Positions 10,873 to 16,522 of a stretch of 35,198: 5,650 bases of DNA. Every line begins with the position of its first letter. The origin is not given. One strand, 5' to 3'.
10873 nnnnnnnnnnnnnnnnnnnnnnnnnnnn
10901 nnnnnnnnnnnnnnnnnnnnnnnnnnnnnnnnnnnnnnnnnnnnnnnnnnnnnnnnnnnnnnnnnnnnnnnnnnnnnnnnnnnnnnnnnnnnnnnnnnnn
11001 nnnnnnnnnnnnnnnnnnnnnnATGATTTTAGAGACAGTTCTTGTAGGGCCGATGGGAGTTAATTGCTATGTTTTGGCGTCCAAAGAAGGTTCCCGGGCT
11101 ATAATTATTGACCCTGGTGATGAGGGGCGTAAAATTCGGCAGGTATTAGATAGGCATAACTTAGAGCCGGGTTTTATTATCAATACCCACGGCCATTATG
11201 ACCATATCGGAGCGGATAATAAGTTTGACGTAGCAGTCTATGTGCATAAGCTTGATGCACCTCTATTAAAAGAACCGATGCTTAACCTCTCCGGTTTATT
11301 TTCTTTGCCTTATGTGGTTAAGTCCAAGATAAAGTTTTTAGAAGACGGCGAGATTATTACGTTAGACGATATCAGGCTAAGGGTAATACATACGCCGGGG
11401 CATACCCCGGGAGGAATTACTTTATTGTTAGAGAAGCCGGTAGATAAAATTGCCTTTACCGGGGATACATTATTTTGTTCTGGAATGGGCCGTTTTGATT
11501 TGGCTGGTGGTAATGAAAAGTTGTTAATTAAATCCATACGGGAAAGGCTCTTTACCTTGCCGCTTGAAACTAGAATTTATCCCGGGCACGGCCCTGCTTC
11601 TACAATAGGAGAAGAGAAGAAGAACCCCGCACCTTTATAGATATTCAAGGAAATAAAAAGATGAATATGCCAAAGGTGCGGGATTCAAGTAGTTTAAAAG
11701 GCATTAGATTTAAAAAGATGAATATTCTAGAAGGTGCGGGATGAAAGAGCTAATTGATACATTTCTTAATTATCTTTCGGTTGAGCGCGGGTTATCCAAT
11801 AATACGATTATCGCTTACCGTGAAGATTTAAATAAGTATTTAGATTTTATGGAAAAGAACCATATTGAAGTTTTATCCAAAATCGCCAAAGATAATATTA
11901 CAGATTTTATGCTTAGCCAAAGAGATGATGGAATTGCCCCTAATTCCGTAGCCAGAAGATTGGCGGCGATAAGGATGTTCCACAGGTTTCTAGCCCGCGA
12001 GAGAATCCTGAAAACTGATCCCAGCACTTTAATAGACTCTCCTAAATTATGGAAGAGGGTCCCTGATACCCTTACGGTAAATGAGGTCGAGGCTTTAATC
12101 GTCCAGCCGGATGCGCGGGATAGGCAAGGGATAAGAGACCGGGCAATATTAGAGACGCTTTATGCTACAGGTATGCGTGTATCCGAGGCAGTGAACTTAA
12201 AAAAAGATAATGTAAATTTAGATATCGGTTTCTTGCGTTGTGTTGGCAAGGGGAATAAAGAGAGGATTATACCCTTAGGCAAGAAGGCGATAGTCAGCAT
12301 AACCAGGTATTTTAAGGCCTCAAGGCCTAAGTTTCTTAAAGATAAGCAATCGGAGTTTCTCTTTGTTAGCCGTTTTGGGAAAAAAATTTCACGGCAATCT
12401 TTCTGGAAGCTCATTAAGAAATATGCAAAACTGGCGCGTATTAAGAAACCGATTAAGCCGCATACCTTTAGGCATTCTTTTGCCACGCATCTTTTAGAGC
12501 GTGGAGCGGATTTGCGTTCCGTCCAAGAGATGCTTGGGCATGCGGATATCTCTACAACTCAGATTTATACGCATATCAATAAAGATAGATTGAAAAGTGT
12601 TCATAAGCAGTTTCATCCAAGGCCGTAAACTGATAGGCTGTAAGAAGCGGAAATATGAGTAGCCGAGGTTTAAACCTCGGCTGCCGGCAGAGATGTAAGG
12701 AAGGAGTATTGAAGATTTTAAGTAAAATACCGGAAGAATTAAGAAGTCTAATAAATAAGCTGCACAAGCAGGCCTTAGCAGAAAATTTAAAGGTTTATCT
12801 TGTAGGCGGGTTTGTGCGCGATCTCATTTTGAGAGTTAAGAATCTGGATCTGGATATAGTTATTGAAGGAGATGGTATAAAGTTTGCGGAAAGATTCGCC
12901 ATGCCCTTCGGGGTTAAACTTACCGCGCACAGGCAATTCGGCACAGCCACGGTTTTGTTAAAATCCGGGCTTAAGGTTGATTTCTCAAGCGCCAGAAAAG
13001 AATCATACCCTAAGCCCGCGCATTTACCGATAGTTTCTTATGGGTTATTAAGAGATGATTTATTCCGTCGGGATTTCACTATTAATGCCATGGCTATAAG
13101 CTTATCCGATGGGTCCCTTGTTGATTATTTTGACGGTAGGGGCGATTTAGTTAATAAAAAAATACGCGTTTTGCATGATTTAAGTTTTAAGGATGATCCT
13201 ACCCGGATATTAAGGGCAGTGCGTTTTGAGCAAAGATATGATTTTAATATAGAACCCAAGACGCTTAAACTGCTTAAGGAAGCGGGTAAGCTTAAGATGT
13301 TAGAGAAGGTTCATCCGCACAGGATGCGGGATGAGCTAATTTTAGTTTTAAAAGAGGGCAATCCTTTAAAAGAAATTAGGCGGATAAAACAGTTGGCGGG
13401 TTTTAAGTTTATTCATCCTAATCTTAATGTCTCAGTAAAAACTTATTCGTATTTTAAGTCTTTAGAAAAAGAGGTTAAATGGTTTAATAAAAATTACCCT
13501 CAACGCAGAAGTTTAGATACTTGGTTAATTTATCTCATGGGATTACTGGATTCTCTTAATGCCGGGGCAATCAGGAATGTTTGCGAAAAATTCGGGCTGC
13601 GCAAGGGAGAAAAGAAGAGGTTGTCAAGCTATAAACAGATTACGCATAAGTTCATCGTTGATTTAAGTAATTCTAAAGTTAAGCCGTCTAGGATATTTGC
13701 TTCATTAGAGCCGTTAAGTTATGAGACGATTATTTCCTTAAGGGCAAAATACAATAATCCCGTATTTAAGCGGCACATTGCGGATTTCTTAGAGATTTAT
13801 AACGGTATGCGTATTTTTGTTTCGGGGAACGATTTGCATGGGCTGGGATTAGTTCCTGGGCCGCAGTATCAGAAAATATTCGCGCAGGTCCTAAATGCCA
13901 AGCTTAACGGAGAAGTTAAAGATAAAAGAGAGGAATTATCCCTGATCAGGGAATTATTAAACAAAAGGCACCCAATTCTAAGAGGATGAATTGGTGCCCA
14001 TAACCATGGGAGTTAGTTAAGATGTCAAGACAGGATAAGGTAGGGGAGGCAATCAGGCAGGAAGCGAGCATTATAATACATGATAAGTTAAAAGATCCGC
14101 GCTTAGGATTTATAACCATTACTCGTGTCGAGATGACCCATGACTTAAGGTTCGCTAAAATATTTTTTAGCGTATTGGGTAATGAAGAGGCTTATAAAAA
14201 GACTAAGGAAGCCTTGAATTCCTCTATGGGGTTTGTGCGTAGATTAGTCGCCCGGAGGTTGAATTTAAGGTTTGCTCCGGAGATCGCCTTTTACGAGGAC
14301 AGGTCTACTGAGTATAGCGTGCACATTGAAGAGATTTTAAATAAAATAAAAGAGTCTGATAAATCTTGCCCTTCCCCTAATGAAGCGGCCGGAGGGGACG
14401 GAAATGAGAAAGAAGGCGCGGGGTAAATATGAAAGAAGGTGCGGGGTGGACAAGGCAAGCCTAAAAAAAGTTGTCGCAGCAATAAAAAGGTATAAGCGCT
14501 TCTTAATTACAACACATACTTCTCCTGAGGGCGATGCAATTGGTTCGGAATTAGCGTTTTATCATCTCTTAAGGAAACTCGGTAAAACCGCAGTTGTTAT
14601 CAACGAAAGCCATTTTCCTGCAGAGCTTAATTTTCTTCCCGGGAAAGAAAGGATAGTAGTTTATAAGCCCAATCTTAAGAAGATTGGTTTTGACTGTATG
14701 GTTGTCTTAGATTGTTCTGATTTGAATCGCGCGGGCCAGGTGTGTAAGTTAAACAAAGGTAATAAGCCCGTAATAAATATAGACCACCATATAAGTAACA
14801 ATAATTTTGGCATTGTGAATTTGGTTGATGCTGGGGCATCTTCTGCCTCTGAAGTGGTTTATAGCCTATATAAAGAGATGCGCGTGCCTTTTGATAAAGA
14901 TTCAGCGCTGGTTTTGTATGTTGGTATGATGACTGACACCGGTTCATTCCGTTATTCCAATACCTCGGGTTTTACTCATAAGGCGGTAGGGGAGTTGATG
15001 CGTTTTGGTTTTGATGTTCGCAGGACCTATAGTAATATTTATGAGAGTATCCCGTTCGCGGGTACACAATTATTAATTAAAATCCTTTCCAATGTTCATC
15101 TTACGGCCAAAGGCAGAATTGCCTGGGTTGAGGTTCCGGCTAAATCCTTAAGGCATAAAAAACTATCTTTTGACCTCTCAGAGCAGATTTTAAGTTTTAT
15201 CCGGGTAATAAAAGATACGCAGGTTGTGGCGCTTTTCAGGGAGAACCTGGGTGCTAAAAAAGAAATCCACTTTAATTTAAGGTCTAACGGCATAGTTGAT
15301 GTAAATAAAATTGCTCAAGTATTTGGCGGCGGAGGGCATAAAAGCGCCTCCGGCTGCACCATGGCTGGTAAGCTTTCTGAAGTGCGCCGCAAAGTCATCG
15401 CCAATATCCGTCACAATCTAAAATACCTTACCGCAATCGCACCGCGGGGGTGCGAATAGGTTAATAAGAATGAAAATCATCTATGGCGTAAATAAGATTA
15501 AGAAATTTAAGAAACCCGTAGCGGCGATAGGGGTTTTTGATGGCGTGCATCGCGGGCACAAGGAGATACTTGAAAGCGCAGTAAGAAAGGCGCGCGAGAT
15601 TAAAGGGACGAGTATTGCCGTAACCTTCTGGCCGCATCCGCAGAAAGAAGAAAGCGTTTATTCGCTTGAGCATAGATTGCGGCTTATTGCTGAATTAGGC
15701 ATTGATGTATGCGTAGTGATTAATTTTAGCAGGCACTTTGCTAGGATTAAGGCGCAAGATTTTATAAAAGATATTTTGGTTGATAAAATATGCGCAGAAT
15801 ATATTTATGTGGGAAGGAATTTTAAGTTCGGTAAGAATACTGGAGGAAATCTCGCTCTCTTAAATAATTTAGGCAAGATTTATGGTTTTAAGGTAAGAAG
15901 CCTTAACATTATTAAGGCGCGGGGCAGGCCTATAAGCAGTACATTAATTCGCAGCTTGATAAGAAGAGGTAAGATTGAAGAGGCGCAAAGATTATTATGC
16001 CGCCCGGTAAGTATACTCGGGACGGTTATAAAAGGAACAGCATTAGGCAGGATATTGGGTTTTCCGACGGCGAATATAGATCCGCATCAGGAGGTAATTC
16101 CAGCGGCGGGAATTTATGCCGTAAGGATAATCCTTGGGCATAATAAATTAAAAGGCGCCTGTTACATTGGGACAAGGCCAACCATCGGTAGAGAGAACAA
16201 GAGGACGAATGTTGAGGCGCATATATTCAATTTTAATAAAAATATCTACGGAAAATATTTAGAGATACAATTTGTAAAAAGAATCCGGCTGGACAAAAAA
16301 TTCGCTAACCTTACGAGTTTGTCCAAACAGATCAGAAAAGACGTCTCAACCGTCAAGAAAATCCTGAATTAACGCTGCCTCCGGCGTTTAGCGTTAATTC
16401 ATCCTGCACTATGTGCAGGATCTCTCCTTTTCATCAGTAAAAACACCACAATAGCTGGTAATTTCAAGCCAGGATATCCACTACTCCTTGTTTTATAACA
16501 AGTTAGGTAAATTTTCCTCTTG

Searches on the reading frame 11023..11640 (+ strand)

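Call 82: search_protein_families(library=pfam, proteins=[window:11023-11640:+], max_evalue=0.00001)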
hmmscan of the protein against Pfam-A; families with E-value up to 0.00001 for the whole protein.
window:11023-11640:+ (205 aa): 1 family
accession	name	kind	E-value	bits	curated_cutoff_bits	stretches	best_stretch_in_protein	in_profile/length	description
PF00753.33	Lactamase_B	-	1.1e-27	97.7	22.7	1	9-189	2-196/196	Metallo-beta-lactamase superfamily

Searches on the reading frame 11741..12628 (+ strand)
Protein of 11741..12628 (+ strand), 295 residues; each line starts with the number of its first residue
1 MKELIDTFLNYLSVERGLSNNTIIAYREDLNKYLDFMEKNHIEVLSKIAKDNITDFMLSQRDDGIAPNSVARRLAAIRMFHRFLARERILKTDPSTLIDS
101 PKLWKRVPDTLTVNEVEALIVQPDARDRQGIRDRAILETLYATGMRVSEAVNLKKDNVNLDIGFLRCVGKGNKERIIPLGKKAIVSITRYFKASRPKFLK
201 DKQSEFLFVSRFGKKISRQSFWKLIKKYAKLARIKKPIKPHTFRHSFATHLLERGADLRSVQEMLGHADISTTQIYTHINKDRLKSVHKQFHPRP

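Call 83: search_protein_families(library=pfam, proteins=[window:11741-12628:+], max_evalue=0.00001)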
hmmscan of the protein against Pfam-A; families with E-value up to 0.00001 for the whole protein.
window:11741-12628:+ (295 aa): 2 families
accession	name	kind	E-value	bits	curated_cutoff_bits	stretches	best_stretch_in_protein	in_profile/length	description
PF00589.27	Phage_integrase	-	3.2e-53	180.5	27.1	1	110-282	2-171/172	Phage integrase family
PF02899.23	Phage_int_SAM_1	-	4e-21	75.5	22.3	1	5-87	1-82/83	Phage integrase, N-terminal SAM-like domain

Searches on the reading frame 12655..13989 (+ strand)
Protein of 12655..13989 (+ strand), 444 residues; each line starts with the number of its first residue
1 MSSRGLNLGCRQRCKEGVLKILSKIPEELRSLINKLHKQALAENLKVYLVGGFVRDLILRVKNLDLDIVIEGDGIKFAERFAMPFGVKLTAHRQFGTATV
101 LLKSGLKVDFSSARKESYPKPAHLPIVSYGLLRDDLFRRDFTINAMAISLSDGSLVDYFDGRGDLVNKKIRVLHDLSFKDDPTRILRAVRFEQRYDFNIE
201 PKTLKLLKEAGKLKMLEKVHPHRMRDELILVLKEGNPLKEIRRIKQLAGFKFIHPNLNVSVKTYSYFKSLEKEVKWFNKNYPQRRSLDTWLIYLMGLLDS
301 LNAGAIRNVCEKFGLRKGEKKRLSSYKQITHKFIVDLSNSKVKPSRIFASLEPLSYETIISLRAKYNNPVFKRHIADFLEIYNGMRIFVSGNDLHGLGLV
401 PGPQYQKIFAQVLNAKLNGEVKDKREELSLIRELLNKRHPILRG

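Call 83: search_protein_families(library=pfam, proteins=[window:12655-13989:+], max_evalue=0.00001)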
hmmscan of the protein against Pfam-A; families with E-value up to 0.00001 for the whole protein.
window:12655-13989:+ (444 aa): 2 families
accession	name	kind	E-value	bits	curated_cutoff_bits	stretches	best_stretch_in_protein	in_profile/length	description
PF01743.26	PolyA_pol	-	9.9e-27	94.2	23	1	47-171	1-126/126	Poly A polymerase head domain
PF12627.12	PolyA_pol_RNAbd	-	2.7e-06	27.5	22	1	196-258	1-61/64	Probable RNA and SrmB- binding site of polymerase A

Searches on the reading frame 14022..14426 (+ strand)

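Call 83: search_protein_families(library=pfam, proteins=[window:14022-14426:+], max_evalue=0.00001)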
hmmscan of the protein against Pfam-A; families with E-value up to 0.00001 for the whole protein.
window:14022-14426:+ (134 aa): 1 family
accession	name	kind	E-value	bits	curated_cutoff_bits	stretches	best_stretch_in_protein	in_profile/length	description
PF02033.23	RBFA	-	2.3e-32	111.8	34.7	1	3-106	1-105/105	Ribosome-binding factor A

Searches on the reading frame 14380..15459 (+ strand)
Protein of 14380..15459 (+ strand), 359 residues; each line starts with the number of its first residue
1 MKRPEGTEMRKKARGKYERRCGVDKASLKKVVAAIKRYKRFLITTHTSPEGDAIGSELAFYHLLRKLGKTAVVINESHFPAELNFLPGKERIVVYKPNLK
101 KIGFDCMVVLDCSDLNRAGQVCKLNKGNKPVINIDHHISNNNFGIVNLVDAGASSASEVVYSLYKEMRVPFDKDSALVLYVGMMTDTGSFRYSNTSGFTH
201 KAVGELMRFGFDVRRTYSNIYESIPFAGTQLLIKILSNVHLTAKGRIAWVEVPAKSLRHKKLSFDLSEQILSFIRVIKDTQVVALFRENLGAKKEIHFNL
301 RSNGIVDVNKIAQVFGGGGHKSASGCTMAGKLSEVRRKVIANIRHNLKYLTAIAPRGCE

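Call 83: search_protein_families(library=pfam, proteins=[window:14380-15459:+], max_evalue=0.00001)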
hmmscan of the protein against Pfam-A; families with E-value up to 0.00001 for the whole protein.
window:14380-15459:+ (359 aa): 2 families
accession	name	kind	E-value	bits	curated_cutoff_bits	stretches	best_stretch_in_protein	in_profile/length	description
PF01368.27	DHH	-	2.7e-18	66.9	28.1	1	41-183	2-125/125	DHH family, N-terminal domain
PF02272.25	DHHA1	-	1.9e-08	35.1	25.9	1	261-340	12-97/102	DHHA1 domain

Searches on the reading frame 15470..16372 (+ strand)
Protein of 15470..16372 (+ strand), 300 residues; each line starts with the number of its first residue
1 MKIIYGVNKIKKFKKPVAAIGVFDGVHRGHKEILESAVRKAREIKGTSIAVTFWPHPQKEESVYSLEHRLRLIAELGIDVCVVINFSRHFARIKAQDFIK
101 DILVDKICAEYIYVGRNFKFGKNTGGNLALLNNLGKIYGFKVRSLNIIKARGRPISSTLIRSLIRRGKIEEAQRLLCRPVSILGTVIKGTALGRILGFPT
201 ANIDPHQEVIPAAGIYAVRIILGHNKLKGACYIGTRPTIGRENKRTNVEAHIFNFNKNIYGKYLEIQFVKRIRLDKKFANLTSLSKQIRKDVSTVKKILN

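Call 83: search_protein_families(library=pfam, proteins=[window:15470-16372:+], max_evalue=0.00001)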
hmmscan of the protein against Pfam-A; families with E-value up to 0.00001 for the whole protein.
window:15470-16372:+ (300 aa): 3 families
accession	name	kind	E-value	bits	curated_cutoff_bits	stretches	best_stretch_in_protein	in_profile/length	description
PF06574.18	FAD_syn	-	5e-40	137.3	27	1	12-158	4-157/158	FAD synthetase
PF01687.23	Flavokinase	-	9.8e-39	132.8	19.6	1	177-299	2-124/124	Riboflavin kinase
PF01467.32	CTP_transf_like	-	1.1e-09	39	21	1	19-161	2-131/133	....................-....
